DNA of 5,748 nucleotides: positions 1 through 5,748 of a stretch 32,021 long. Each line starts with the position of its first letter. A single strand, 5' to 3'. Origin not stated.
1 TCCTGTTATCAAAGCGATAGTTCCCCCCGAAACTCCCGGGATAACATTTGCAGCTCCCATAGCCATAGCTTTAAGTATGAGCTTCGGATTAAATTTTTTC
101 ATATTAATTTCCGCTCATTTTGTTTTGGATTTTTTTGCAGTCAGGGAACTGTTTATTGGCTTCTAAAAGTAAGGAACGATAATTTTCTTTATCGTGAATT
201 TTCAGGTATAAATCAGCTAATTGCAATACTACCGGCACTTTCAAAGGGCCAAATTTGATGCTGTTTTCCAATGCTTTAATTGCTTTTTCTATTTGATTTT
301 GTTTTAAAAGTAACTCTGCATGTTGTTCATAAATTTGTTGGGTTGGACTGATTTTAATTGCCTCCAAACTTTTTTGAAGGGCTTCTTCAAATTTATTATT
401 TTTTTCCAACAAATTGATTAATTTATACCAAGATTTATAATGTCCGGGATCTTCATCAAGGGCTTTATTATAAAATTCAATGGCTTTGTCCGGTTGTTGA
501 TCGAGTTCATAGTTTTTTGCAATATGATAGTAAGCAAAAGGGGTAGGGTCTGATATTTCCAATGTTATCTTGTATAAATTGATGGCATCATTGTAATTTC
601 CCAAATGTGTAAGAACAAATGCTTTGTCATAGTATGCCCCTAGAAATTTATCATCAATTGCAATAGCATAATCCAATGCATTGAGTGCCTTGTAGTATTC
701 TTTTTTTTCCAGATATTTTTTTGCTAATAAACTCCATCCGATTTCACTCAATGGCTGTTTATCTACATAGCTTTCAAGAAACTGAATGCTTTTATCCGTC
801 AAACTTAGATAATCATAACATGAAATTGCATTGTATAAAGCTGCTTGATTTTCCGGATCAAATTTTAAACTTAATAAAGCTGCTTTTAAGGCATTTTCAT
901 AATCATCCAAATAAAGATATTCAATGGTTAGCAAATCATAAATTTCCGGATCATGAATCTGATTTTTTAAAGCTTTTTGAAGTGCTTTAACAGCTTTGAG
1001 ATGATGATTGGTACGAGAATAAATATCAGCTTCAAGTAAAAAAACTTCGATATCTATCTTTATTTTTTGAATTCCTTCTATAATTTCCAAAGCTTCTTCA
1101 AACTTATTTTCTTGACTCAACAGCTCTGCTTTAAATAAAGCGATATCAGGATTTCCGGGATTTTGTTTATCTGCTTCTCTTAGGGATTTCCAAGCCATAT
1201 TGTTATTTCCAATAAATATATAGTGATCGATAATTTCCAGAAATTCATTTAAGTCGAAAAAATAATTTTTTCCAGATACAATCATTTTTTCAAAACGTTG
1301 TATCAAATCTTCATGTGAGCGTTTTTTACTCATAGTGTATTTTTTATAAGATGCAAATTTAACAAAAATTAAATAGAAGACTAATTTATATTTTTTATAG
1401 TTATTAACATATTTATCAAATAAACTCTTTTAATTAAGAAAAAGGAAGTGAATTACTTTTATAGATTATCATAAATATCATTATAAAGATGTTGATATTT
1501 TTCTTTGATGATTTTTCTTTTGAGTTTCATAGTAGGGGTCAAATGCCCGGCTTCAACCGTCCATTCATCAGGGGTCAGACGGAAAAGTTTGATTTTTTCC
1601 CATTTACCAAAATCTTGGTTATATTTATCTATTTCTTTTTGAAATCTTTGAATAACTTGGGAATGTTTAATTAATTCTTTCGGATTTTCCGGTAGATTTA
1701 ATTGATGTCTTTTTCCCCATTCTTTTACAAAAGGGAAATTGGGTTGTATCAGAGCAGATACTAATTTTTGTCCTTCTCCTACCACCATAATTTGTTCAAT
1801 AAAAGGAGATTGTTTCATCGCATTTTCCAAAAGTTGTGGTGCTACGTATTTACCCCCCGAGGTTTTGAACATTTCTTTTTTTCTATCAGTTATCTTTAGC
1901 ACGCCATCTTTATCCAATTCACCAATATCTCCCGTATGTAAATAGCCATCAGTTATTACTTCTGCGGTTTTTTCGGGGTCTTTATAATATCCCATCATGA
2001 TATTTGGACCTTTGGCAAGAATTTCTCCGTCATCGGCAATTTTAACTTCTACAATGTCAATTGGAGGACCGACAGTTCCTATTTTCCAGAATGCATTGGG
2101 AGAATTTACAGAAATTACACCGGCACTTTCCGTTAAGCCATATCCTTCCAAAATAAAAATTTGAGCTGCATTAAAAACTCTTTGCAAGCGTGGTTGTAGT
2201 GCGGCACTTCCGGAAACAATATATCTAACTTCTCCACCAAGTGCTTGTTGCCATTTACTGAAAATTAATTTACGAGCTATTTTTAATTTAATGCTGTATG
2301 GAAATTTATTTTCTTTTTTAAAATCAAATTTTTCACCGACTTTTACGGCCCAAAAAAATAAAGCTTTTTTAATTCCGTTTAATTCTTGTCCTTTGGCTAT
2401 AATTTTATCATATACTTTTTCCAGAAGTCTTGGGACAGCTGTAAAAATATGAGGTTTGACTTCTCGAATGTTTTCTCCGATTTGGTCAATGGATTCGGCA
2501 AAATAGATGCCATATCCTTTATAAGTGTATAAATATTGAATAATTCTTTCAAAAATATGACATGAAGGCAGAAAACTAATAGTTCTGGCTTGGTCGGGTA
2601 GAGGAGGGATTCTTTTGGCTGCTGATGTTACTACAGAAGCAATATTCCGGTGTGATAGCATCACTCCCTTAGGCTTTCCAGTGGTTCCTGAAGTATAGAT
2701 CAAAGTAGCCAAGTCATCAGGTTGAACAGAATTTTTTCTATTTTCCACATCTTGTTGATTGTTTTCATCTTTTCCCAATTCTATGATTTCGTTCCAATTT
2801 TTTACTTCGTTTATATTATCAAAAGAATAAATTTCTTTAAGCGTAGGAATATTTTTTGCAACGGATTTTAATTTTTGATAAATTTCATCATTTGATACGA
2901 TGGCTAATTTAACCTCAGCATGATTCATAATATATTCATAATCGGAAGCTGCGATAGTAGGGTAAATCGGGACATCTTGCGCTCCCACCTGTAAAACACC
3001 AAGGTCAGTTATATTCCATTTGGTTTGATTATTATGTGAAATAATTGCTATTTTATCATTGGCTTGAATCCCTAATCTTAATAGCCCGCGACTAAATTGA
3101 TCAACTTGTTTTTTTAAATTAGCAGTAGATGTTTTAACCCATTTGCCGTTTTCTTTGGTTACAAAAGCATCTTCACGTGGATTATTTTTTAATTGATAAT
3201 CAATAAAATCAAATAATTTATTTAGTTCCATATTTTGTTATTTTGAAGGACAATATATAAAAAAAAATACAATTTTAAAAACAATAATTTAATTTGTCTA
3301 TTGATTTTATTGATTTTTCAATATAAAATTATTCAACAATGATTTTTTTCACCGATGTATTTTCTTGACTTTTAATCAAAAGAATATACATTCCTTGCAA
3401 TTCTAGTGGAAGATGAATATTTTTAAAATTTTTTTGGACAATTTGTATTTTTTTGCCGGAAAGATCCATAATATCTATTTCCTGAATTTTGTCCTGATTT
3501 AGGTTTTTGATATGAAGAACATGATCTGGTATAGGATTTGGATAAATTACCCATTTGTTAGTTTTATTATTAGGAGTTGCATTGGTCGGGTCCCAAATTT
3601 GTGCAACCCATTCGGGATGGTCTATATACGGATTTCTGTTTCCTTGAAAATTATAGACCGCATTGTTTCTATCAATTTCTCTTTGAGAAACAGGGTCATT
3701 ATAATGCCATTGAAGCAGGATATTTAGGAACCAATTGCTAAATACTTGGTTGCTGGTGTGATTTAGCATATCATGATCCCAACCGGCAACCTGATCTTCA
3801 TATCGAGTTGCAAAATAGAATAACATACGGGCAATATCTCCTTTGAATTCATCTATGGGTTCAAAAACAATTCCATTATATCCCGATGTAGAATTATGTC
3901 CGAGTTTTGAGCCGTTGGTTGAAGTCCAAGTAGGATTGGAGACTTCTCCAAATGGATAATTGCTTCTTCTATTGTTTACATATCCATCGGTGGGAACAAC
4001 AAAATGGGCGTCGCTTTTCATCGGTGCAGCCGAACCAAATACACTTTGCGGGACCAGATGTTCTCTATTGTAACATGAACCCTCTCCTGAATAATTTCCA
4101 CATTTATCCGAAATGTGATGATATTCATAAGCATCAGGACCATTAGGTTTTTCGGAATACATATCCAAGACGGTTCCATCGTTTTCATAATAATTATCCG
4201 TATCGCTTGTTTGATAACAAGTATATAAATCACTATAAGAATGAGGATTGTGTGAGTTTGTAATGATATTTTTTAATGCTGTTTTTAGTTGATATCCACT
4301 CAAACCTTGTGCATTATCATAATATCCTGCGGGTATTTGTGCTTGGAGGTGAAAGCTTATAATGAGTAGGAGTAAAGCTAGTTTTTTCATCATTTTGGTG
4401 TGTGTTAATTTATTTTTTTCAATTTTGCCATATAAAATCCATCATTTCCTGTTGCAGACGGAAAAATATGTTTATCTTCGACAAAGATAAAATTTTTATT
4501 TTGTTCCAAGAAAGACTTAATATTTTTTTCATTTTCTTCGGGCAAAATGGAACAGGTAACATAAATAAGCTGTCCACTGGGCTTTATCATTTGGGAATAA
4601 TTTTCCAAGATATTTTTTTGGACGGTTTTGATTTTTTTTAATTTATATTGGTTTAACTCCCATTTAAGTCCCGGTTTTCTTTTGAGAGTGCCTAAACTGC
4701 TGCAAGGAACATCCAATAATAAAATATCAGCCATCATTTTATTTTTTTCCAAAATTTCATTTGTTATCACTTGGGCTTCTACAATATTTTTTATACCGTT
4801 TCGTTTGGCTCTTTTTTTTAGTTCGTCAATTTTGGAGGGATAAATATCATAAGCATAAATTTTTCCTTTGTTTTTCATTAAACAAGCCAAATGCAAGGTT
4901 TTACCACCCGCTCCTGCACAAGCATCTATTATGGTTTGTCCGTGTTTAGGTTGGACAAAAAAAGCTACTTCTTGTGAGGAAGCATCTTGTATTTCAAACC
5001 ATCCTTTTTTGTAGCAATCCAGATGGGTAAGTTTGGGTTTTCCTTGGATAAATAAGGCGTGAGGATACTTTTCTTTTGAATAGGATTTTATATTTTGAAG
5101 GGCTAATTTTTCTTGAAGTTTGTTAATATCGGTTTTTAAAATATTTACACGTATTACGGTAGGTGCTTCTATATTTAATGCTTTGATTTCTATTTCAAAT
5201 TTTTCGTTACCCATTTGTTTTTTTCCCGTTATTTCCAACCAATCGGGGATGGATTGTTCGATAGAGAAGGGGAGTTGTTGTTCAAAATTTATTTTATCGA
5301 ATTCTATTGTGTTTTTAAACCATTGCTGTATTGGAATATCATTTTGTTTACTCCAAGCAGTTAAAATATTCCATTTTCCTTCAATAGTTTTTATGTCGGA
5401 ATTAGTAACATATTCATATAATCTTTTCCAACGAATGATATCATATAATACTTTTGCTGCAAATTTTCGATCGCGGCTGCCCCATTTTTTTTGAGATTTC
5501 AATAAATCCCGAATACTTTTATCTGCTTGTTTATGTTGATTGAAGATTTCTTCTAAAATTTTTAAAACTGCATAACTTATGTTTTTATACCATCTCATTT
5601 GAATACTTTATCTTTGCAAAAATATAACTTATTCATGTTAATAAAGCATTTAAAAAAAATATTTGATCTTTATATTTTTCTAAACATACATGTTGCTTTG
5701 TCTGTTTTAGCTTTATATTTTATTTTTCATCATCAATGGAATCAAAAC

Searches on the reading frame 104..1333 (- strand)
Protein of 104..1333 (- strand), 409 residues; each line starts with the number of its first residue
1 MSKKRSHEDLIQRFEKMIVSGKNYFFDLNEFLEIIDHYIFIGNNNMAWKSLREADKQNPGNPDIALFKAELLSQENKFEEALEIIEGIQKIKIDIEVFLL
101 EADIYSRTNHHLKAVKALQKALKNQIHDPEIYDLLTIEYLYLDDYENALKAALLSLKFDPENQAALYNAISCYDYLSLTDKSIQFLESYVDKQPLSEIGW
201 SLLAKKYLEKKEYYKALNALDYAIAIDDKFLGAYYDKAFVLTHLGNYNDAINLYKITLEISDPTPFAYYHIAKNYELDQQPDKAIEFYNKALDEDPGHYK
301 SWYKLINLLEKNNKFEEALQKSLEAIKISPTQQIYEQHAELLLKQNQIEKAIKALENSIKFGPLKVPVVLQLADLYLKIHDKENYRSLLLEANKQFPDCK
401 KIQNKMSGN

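Call 8: search_protein_families(library=pfam, proteins=[window:104-1333:-], max_evalue=0.001)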
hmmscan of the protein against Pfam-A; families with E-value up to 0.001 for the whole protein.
window:104-1333:- (409 aa): 28 families (the best 25 are shown)
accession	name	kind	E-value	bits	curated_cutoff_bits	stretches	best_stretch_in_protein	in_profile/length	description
PF14559.12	TPR_19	-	2e-28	98.9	25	2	279-320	5-46/68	Tetratricopeptide repeat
PF13428.12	TPR_14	-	6.7e-23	79.3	23.5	0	267-307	3-43/44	Tetratricopeptide repeat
PF07719.23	TPR_2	-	5.3e-22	76.5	27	1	265-298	1-34/34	Tetratricopeptide repeat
PF00515.34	TPR_1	-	3.3e-18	65.1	27.8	1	266-297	2-33/34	Tetratricopeptide repeat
PF13432.12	TPR_16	-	9e-18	64.8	32.7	0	280-331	12-63/65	Tetratricopeptide repeat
PF12895.13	ANAPC3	-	8.2e-14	52.1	27.2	1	281-357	5-81/82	Anaphase-promoting complex, cyclosome, subunit 3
PF13181.12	TPR_8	-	4.2e-13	48.8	25.7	1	267-297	3-33/34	Tetratricopeptide repeat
PF23914.1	TPR_CcmH_CycH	-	6.6e-11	42.7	42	0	117-220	38-144/158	Cytochrome c-type biogenesis protein H TPR domain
PF12569.14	NatA_aux_su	-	8.8e-11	41.9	33.3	1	200-253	193-248/515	N-terminal acetyltransferase A, auxiliary subunit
PF13431.12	TPR_17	-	1.2e-10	41.2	24.4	1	287-320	1-34/34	Tetratricopeptide repeat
PF13424.12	TPR_12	-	1.3e-10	41.8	30.1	1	233-293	5-73/77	Tetratricopeptide repeat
PF25058.1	ARM_TT21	-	4.1e-09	37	27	0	296-385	54-148/155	Tetratricopeptide repeat protein 21 ARM repeat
PF13174.12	TPR_6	-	1.4e-08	35.2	26.3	0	267-297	2-32/33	Tetratricopeptide repeat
PF09295.16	ChAPs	-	4.8e-08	32.8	20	1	70-176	177-281/395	ChAPs (Chs5p-Arf1p-binding proteins)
PF25062.1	ARM_TT21_N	-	1e-07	32.4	40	1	37-250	3-221/222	Tetratricopeptide repeat protein 21 N-terminal ARM repeat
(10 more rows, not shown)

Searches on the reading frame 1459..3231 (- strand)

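Call 8: search_protein_families(library=pfam, proteins=[window:1459-3231:-], max_evalue=0.001)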
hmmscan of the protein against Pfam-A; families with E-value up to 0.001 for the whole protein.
window:1459-3231:- (590 aa): 2 families
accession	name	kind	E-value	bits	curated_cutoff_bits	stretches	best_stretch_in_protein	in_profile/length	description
PF00501.34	AMP-binding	-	3.3e-72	243.8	29.9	1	12-416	3-384/384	AMP-binding enzyme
PF23562.2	AMP-binding_C_3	-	8.1e-07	29.9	20.8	1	458-589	7-122/124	AMP-binding enzyme C-terminal domain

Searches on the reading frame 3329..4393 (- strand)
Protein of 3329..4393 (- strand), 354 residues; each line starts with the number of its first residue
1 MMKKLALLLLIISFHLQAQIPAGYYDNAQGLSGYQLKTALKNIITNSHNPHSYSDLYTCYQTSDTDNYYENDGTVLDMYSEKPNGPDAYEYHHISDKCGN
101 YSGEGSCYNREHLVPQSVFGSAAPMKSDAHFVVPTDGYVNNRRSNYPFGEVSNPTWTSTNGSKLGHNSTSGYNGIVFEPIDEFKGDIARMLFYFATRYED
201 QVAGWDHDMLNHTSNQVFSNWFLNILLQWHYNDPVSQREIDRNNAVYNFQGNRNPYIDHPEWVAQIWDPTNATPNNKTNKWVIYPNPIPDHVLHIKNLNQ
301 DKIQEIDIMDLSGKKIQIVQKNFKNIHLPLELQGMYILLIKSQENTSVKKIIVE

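Call 8: search_protein_families(library=pfam, proteins=[window:3329-4393:-], max_evalue=0.001)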
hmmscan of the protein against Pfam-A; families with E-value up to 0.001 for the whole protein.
window:3329-4393:- (354 aa): 2 families
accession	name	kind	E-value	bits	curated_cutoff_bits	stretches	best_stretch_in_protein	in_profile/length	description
PF04231.19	Endonuclease_1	-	2.6e-102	342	25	1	33-261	2-235/235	Endonuclease I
PF18962.6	Por_Secre_tail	-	9.9e-10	39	27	1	283-353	1-75/75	Secretion system C-terminal sorting domain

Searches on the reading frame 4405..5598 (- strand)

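Call 8: search_protein_families(library=pfam, proteins=[window:4405-5598:-], max_evalue=0.001)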
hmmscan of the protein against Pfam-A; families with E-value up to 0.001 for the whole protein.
window:4405-5598:- (397 aa): 7 families
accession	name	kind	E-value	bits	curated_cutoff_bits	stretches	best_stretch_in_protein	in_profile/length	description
PF01189.24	Methyltr_RsmB-F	-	2e-41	142.3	27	1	214-394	3-199/199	16S rRNA methyltransferase RsmB/F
PF13847.12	Methyltransf_31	-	6e-08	32.9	27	1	218-358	2-120/145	Methyltransferase domain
PF22458.1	RsmF-B_ferredox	-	1.7e-07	31.7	27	1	118-187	2-70/74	Methyltr_RsmF/B-like, ferredoxin-like domain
PF01209.24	Ubie_methyltran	-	6.7e-07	29.3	20.1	1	211-275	39-103/233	ubiE/COQ5 methyltransferase family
PF01728.25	FtsJ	-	0.00021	21.7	24.1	1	216-345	20-136/181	FtsJ-like methyltransferase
PF02475.24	TRM5-TYW2_MTfase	-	0.00029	21.2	28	1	216-298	33-113/164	TRM5/TYW2 methyltransferase domain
PF09445.16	Methyltransf_15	-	0.00029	20.9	22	1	221-325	2-108/165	RNA cap guanine-N2 methyltransferase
